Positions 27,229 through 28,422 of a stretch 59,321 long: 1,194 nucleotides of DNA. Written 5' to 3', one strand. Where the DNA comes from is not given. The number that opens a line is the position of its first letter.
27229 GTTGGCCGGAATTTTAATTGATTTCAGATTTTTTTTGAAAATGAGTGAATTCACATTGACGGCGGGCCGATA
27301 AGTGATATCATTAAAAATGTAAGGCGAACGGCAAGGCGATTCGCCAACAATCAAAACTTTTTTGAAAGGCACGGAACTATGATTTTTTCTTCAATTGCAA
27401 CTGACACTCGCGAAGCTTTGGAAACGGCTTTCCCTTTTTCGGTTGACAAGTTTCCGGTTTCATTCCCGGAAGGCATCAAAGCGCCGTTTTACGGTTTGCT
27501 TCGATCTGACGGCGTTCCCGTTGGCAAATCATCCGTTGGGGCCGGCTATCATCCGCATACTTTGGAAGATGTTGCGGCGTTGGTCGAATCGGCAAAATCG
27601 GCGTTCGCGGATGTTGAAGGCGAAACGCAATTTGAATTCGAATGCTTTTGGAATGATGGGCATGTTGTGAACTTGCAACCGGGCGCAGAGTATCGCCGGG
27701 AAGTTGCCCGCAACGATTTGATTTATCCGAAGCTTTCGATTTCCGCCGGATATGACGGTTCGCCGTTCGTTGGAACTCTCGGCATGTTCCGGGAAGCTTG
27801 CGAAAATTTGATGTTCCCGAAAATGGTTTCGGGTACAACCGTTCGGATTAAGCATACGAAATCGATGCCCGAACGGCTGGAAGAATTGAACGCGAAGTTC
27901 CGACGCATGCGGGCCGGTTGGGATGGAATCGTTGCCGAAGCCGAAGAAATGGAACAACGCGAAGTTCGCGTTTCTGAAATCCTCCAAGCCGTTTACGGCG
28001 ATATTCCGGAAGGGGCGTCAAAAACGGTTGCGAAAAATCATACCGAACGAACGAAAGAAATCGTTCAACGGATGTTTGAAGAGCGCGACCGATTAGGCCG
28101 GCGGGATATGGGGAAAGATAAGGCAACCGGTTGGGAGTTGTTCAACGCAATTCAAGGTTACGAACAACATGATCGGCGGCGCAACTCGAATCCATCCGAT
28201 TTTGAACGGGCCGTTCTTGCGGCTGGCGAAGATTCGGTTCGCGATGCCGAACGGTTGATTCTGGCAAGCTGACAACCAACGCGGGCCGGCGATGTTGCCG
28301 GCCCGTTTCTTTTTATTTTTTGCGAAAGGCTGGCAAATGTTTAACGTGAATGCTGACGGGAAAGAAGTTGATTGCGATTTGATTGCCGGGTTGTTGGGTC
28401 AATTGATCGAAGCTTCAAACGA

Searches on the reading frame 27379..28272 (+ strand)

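Call 68: search_protein_families(library=pfam, proteins=[window:27379-28272:+], max_evalue=0.0001)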
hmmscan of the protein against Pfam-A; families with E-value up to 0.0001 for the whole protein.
window:27379-28272:+ (297 aa): 1 family
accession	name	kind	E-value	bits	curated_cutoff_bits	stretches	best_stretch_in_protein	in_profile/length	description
PF06067.16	DUF932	-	6e-16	59.4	23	1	106-271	53-215/227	Domain of unknown function (DUF932)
